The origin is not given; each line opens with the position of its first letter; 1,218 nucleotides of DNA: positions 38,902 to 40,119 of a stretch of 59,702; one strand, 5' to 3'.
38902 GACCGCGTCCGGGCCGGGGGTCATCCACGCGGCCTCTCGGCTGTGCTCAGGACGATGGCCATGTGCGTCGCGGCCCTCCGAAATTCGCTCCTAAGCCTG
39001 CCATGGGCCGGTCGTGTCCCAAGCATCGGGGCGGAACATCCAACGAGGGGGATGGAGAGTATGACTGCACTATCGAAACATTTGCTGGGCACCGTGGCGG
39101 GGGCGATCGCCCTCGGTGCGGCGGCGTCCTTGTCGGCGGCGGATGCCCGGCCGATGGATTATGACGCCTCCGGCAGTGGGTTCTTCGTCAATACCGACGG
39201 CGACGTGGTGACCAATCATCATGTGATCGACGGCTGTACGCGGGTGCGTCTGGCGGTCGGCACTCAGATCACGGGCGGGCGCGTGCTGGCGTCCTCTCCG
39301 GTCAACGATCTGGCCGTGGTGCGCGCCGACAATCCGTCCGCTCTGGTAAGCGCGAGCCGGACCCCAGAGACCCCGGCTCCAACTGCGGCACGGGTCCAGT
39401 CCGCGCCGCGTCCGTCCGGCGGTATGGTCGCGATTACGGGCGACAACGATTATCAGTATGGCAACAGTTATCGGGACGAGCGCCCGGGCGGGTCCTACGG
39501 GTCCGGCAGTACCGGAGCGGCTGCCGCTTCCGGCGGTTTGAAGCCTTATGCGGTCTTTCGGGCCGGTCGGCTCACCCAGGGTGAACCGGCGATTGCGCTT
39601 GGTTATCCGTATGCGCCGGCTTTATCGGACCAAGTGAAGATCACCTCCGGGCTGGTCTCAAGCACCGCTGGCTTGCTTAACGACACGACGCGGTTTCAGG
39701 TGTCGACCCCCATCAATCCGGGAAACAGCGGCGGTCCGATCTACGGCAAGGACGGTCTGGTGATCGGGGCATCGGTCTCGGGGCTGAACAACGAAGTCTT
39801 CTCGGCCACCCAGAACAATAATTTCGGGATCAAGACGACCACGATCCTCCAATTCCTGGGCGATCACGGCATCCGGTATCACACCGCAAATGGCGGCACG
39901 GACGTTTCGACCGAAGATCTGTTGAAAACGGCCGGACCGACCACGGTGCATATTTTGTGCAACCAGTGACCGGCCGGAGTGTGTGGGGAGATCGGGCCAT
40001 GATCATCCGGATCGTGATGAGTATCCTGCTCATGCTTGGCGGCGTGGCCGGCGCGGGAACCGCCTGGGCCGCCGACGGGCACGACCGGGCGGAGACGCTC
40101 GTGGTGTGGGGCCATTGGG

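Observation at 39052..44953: Cluster of six exported proteins (trypsin-like protease, four unknowns, SH3 lipoprotein) with no assignable function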

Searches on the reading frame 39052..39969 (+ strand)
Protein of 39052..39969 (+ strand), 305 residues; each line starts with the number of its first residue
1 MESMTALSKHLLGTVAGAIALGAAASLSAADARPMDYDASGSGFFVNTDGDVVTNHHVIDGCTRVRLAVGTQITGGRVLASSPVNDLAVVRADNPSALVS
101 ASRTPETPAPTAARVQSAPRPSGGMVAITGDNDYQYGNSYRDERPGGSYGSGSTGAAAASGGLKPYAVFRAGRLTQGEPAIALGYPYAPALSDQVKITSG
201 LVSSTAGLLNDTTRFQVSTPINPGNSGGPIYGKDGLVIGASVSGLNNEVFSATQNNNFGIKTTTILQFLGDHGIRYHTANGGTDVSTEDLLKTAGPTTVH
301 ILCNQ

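Call 5: search_protein_families(library=pfam, proteins=[window:39052-39969:+], max_evalue=0.1)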
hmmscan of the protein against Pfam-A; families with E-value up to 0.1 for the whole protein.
window:39052-39969:+ (305 aa): 2 families
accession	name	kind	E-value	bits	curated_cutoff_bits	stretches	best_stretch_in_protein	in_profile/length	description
PF13365.12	Trypsin_2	-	2.1e-18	67.9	27.6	2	41-126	1-94/144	Trypsin-like peptidase domain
PF00089.32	Trypsin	-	1.5e-05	25.4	20.6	1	214-246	164-199/220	Trypsin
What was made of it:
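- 39052..39969 (+): Exported trypsin-like (HtrA-type, no PDZ) serine protease. It has an 80-aa low-complexity insert that carries the motif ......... (residues 123-131). Pfam Trypsin_2 E 2e-18 (call 5).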

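Call 7: search_protein_families(library=padloc, proteins=[window:39052-39969:+], max_evalue=0.1)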
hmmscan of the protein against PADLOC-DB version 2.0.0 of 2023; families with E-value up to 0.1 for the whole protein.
window:39052-39969:+ (305 aa): 4 families
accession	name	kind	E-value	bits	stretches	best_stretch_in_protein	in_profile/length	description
PDLC02960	RT-Protease_XI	-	1.9e-12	44.9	2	172-267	416-502/506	single gene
PDLC02959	RT-Protease_XI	-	7.2e-12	43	1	173-268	420-507/510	single gene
PDLC05022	PDC-S45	-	0.00028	17.9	1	39-72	37-77/293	-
PDLC04593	PDC-M35A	-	0.0008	17.2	1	33-63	15-45/216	-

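Call 8: search_protein_families(library=ncbifam, proteins=[window:39052-39969:+], max_evalue=0.1)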
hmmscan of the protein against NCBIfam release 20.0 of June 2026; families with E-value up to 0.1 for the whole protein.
window:39052-39969:+ (305 aa): 12 families
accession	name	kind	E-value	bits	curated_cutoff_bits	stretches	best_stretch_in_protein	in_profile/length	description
NF041521.1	HhoA_HhoB_HtrA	equivalog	1.4e-17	64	450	2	39-94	57-113/335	HhoA/HhoB/HtrA family serine endopeptidase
TIGR02037.1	degP_htrA_DO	subfamily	2.4e-17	63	416.2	2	37-98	58-120/434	Do family serine endopeptidase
NF033740.0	MarP_fam_protase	equivalog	2.1e-13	50.1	250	2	36-101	208-273/390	MarP family serine protease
NF047968.1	SerProtHtrA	equivalog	1.4e-11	44.3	470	2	173-241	158-230/357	serine protease HtrA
NF053637.1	SerProtHtrAspr2045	equivalog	1.5e-11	43.8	650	2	172-261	175-271/394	serine protease HtrA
TIGR02038.1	protease_degS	equivalog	1.6e-07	30.8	422.95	2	26-93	65-133/351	outer membrane-stress sensor serine endopeptidase DegS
NF008189.1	PRK10942.1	equivalog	2.6e-07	29.5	720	2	33-98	107-174/477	serine endoprotease DegP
NF008147.1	PRK10898.1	equivalog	3.6e-07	29.6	408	1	28-94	67-134/352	outer membrane-stress sensor serine endopeptidase DegS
NF040960.1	MamE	equivalog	1.7e-06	26.9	800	2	31-77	114-160/659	magnetosome formation protease MamE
NF050055.1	SerProtHtrAMycob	equivalog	1.9e-06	27.1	800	1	19-101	207-296/502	serine protease HtrA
NF007526.1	PRK10139.1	equivalog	1.1e-05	24.3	756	1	172-243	161-232/456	serine endoprotease DegQ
NF040961.1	MamO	equivalog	0.0054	15.1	800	1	34-91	97-154/648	magnetosome protein MamO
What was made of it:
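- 39052..39969 (+): NCBIfam HtrA/DegS-type partial hits (call 8).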

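Call 10: list_cluster_members(proteins=[window:39052-39969:+, window:39999-41396:+, window:41380-42327:+, window:42397-43338:+, window:43549-44514:+, window:44624-44953:+, window:45040-46257:+, window:48016-48576:+, window:48589-49977:+, window:49993-50535:+])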
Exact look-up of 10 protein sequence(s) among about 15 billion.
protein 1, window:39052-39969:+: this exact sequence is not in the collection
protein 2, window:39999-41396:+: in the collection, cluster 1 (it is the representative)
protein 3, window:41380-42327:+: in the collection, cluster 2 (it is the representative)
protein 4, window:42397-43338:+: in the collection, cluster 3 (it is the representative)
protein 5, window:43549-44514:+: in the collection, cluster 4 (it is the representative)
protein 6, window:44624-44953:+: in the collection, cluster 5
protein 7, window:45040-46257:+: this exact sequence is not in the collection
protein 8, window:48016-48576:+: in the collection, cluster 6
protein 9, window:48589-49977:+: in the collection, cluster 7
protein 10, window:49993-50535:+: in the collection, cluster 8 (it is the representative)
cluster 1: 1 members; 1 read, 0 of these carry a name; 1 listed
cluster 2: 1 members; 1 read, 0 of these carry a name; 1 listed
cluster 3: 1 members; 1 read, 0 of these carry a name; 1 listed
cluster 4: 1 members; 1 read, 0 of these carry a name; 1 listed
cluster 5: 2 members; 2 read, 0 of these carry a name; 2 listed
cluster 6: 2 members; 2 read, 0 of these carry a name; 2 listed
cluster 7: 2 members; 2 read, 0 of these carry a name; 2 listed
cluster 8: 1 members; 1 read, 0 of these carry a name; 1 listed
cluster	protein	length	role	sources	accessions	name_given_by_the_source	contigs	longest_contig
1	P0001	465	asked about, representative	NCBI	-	-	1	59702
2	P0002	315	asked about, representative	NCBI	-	-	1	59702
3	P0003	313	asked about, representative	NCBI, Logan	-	-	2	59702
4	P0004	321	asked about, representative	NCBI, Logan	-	-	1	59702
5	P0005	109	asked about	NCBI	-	-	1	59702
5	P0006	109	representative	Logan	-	-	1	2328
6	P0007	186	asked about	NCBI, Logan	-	-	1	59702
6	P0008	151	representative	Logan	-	-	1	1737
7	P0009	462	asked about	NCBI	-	-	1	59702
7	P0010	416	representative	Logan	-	-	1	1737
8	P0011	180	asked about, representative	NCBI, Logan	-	-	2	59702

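Call 11: search_solved_structures(query=P0001, max_evalue=1)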
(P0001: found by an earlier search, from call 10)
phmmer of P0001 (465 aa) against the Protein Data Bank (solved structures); distinct sequences matched with E-value up to 1: 0.

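Call 12: search_solved_structures(query=P0002, max_evalue=1)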
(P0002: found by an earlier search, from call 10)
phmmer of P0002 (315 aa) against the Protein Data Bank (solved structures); distinct sequences matched with E-value up to 1: 0.

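Call 13: search_solved_structures(query=P0003, max_evalue=1)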
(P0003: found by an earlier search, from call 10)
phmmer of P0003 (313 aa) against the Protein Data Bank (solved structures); distinct sequences matched with E-value up to 1: 3.
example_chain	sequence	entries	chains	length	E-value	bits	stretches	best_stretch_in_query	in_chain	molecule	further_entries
8eja_B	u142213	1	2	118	0.17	14.5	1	228-294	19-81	aBAK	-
9clb_B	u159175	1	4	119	0.18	14.4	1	228-294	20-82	aBAK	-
3lp5_A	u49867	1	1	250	0.77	12.3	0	177-259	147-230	Putative cell surface hydrolase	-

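Call 14: search_solved_structures(query=P0004, max_evalue=1)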
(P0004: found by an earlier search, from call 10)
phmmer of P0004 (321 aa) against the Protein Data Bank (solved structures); distinct sequences matched with E-value up to 1: 0.

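Call 15: find_homologous_proteins(query=P0004, max_evalue=0.001)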
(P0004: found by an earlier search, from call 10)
Query P0004 (321 aa): 8 proteins with E <= 0.001 among 5103 candidates.
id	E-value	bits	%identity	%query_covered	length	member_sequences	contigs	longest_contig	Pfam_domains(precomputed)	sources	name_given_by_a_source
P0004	3.7e-212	721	100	100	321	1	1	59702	-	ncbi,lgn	-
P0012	1.5e-58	217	37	98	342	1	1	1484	-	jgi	jgi:hypothetical protein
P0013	3.1e-57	212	37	96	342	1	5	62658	-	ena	-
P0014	3.8e-57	212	36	96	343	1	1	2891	-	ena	-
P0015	2.5e-56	209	37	92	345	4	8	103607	-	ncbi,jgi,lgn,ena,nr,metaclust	ncbi:MAG: hypothetical protein HN377_02605 [Alphaproteobacteria bacterium]|jgi:hypothetical protein|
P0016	3.1e-56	209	38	93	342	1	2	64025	-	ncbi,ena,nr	ncbi:MAG: hypothetical protein ISR44_09840 [Rhodospirillales bacterium]|nr:hypothetical protein [Rho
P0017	8.7e-56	207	37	96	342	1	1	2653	-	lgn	-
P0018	1.2e-55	207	41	96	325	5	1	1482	-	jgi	-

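Call 16: find_encoding_contigs(protein=P0015, flank=10000, max_places=3)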
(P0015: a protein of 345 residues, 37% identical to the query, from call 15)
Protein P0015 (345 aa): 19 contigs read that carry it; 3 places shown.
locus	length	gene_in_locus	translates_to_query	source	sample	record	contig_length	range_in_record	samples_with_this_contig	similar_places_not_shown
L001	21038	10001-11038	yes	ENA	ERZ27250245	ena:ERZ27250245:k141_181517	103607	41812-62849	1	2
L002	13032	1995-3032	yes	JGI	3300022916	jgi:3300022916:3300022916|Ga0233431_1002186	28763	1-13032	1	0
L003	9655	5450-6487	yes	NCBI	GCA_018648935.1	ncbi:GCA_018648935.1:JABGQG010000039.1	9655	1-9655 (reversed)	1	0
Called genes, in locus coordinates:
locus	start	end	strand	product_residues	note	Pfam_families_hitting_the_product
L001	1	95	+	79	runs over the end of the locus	PF01455:HupF_HypC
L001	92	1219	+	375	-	PF01924:HypD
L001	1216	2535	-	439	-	PF00989:PAS (weak), PF08448:PAS_4, PF13188:PAS_8, PF13426:PAS_9, PF00512:HisKA, PF02518:HATPase_c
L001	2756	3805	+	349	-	PF00586:AIRS, PF02769:AIRS_C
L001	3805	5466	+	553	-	PF00551:Formyl_trans_N (weak), PF02911:Formyl_trans_C, PF00378:ECH_1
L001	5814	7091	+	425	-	-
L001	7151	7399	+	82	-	-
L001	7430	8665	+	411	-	-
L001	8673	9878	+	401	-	-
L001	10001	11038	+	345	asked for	-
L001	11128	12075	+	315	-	PF00089:Trypsin (weak), PF13365:Trypsin_2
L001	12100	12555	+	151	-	-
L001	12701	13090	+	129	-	-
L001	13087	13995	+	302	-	PF01464:SLT, PF18013:Phage_lysozyme2 (faint)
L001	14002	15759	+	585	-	-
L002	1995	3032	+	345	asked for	-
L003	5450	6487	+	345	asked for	-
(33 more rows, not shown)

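Call 17: find_encoding_contigs(protein=P0016, flank=10000, max_places=2)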
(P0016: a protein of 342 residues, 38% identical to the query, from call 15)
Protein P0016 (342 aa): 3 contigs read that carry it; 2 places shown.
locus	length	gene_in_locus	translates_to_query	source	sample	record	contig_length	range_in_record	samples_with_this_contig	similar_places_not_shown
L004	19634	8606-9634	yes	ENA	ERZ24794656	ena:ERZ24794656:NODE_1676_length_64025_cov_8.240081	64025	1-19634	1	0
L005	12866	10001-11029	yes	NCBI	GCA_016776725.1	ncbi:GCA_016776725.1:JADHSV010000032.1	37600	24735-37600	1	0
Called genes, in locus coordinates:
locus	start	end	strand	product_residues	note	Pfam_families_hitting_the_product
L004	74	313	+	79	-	PF01455:HupF_HypC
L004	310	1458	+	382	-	PF01924:HypD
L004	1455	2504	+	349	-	PF00586:AIRS, PF02769:AIRS_C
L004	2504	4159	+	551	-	PF00551:Formyl_trans_N (weak), PF02911:Formyl_trans_C, PF00378:ECH_1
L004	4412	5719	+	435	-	-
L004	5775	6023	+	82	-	-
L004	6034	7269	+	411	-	-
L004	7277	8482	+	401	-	-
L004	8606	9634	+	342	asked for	-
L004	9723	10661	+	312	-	PF00089:Trypsin (weak), PF10459:Peptidase_S46 (faint), PF13365:Trypsin_2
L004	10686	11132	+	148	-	-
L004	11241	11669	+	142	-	-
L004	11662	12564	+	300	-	PF01464:SLT, PF18013:Phage_lysozyme2 (weak)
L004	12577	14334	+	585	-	-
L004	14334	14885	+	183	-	-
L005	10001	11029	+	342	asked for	-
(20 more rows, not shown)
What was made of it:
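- Coupling of the module: 1-4 nt overlaps in relatives (calls 16, 17).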

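Call 18: find_encoding_contigs(protein=P0013, flank=10000, max_places=2)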
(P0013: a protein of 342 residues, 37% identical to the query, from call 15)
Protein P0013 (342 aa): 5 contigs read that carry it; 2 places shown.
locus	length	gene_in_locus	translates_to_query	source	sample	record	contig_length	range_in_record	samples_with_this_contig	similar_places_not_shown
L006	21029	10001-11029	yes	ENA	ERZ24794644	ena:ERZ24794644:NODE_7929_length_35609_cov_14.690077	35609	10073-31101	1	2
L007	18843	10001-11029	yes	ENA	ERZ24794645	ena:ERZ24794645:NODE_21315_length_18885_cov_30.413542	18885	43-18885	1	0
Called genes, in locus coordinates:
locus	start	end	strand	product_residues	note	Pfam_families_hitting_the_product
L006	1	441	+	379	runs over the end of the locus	PF01924:HypD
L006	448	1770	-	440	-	PF13188:PAS_8 (weak), PF13426:PAS_9 (weak), PF00512:HisKA, PF13581:HATPase_c_2 (faint), PF02518:HATPase_c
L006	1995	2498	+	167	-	PF00565:SNase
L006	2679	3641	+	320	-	PF00586:AIRS, PF02769:AIRS_C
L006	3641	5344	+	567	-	PF00551:Formyl_trans_N, PF02911:Formyl_trans_C, PF00378:ECH_1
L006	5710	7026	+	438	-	-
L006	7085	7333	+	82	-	-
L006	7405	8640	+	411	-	-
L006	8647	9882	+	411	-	-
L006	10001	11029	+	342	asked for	-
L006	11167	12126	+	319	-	PF00089:Trypsin, PF10459:Peptidase_S46 (faint), PF13365:Trypsin_2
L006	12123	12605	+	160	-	-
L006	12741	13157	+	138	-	-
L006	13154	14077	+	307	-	PF01464:SLT, PF18013:Phage_lysozyme2 (weak)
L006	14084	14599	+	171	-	PF01464:SLT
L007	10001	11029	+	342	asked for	-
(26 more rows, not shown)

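Call 35: search_solved_structures(query=A2, max_evalue=10, show_alignments=1)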
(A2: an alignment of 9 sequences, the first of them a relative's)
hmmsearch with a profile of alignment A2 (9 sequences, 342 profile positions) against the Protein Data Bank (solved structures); distinct sequences matched with E-value up to 10: 1.
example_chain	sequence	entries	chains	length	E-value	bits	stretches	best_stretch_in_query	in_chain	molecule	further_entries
6u6t_A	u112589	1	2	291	1.4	10.9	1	243-278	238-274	Neuronal growth regulator 1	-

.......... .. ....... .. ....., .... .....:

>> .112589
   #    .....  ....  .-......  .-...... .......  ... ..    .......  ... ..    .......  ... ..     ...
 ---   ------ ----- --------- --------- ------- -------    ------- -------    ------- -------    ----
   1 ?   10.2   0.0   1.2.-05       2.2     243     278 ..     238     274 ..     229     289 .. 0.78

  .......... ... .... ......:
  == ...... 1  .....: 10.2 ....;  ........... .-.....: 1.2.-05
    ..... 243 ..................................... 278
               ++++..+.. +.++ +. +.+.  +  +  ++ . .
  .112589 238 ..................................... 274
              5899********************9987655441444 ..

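Call 42: find_homologous_proteins(query=P0001, max_evalue=0.01)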
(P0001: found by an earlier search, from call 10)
Query P0001 (465 aa): 1 proteins with E <= 0.01 among 8000 candidates.
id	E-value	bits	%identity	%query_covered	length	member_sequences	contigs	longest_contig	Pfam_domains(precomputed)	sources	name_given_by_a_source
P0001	0.0e+0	1067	100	100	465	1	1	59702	-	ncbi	-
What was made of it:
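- Tried and rejected: The word-indexed search for the 465-aa protein found only itself (call 42).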

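Call 45: find_homologous_proteins(query=P0009, max_evalue=0.01)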
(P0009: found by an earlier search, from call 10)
Query P0009 (462 aa): 3 proteins with E <= 0.01 among 8000 candidates.
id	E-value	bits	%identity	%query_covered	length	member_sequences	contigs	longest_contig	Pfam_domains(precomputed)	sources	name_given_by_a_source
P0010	1.6e-270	916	100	90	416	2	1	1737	-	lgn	-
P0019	2.7e-12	65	32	40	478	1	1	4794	-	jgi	jgi:hypothetical protein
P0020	6.4e-7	47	30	39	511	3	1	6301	PF03781.23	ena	-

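Call 48: find_encoding_contigs(protein=P0020, flank=10000, max_places=2)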
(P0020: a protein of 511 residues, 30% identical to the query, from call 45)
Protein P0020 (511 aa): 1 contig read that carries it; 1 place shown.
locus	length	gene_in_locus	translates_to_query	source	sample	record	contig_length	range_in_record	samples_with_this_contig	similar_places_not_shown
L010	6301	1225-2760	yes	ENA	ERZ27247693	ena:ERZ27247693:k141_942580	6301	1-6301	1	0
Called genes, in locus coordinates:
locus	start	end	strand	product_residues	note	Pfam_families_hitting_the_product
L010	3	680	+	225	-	?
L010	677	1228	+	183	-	-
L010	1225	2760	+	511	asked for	PF03781:FGE-sulfatase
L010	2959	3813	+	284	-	PF02668:TauD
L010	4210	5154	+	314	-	PF13599:Pentapeptide_4, PF13576:Pentapeptide_3 (faint), PF00805:Pentapeptide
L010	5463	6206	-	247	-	PF01925:TauE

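Call 49: find_encoding_contigs(protein=P0019, flank=10000, max_places=2)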
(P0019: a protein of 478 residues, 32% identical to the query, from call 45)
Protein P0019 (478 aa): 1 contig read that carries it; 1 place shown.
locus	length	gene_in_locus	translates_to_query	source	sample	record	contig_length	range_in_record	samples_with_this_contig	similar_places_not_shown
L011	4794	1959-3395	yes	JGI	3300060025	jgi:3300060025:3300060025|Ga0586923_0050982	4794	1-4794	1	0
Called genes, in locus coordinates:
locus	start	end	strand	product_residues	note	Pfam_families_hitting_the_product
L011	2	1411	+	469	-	?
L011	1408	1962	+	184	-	-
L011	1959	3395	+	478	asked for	-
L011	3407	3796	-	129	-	PF02627:CMD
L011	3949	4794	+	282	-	?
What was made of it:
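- Their upstream sides are cut off, so the module may also occur without the exported arm (calls 48, 49).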

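Call 51: search_dna_similar(query=P0004, collection=plasmids, mode=protein, max_evalue=0.001)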
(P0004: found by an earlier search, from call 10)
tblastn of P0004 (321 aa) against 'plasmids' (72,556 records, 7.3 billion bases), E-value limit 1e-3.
Records with a match: 1; places in all: 1; records where one place covers at least 80% of the query: 0.
Best place of each record, by identity: <60% 1.
By first word of the organism name: Methylobacterium 1.
By predicted mobility (MOB-suite, as given by PLSDB): mobilizable 1.
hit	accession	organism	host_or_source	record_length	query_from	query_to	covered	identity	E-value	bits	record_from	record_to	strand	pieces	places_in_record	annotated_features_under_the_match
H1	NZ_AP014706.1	Methylobacterium aquaticum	-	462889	33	285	79%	27.4%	3e-13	77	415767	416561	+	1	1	hypothetical protein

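Call 52: get_annotated_region(hit=H1, flank=15000)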
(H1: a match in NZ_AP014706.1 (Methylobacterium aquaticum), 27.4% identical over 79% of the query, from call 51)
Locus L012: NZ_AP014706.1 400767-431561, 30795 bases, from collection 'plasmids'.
description: Methylobacterium aquaticum strain MA-22A plasmid pMaq22A_2p, complete sequence
organism: Methylobacterium aquaticum (NCBI taxid 270351)
taxonomy: Bacteria; Pseudomonadota; Alphaproteobacteria; Hyphomicrobiales; Methylobacteriaceae; Methylobacterium; Methylobacterium aquaticum
host: -; source: -; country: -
typing (MOB-suite, as given by PLSDB): mobilizable; relaxase MOBP
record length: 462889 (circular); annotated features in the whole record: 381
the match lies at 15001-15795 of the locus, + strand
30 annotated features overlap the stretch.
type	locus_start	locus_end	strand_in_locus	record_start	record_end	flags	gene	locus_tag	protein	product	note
CDS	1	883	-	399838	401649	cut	-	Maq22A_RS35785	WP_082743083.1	sulfatase-like hydrolase/transferase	-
CDS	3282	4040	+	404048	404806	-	-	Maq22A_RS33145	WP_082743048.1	hypothetical protein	-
CDS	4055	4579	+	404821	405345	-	-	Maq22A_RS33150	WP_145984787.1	hypothetical protein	-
CDS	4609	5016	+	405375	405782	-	-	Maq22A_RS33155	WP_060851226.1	hypothetical protein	-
CDS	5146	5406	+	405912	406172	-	-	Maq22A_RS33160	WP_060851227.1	hypothetical protein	-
CDS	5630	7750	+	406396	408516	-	-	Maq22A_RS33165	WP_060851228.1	caspase family protein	GO:0006508 - proteolysis [Evidence IEA]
CDS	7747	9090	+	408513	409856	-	-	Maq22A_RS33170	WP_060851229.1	hypothetical protein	-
CDS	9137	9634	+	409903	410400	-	-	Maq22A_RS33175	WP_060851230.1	hypothetical protein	-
CDS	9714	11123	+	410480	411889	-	-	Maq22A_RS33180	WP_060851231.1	hypothetical protein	-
CDS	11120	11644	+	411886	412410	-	-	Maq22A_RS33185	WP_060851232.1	hypothetical protein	-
CDS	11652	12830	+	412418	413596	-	-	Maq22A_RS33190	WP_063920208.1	hypothetical protein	-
CDS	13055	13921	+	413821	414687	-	-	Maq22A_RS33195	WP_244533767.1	serine protease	GO:0006508 - proteolysis [Evidence IEA]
CDS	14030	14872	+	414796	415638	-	-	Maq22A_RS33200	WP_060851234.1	OmpA family protein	-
CDS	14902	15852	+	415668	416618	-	-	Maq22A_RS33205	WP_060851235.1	hypothetical protein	-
CDS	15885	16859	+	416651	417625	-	-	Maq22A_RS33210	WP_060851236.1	hypothetical protein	-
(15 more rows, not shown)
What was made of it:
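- The Methylobacterium copy lies on a mobilizable plasmid beside RelE/HigA pairs, an integrase and IS256 (call 52).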

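Call 53: predict_structure(alignment_id=A5)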
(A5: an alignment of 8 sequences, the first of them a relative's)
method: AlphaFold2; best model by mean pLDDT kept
length: 321 residues; sequences in the alignment: 8
mean_pLDDT: 65.2   pTM: 0.48
mean pLDDT of the five models: 65.2, 64.7, 62.8, 62.5, 54.8
residues with pLDDT >= 90: 0; 70-90: 172; 50-70: 78; < 50: 71
segments of 3 or more residues with pLDDT < 50: 1-30, 199-215, 245-254, 308-321
pLDDT, mean of each block of 10 residues (from residue 1): 35 31 34 70 68 83 75 67 57 71 68 80 81 83 68 80 78 85 82 61 25 53 78 76 51 56 71 80 67 72 66 37 33
secondary structure, 60 per line:
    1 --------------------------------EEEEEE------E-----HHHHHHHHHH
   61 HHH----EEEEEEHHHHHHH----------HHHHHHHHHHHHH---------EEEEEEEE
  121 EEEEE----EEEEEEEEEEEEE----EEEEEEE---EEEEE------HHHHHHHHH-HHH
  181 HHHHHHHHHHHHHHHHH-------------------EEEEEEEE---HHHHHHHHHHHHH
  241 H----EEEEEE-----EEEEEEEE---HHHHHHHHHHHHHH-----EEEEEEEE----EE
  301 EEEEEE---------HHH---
elements in order: E33-38 H51-63 E68-73 H74-80 H91-103 E113-125 E130-142 E147-153 E157-161 H168-176 H178-197 E217-224 H228-241 E246-251 E257-264 H268-281 E287-294 E299-306

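Call 56: search_protein_families(library=pfam, proteins=[L012:5630-7750:+, L012:7747-9090:+, L012:9137-9634:+, L012:15885-16859:+, L012:17538-18995:+, L012:19050-19988:+, L012:20208-21071:+, L012:3282-4040:+, L012:4055-4579:+, L012:4609-5016:+], max_evalue=0.05)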
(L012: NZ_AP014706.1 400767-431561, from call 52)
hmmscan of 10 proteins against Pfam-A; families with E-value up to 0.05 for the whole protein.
L012:5630-7750:+ (706 aa): 3 families
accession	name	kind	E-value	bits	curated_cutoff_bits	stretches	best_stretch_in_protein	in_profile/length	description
PF08238.18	Sel1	-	2.5e-19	69.4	30.7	3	503-537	2-36/36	Sel1 repeat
PF00656.27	Peptidase_C14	-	1.3e-09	38.6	21.4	1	57-204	3-131/233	Caspase domain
PF01471.23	PG_binding_1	-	0.012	16.2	23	1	665-699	3-37/57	Putative peptidoglycan binding domain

L012:7747-9090:+ (447 aa): 0 families

L012:9137-9634:+ (165 aa): 0 families

L012:15885-16859:+ (324 aa): 0 families

L012:17538-18995:+ (485 aa): 0 families

L012:19050-19988:+ (312 aa): 0 families

L012:20208-21071:+ (287 aa): 0 families

L012:3282-4040:+ (252 aa): 0 families

L012:4055-4579:+ (174 aa): 0 families

L012:4609-5016:+ (135 aa): 0 families
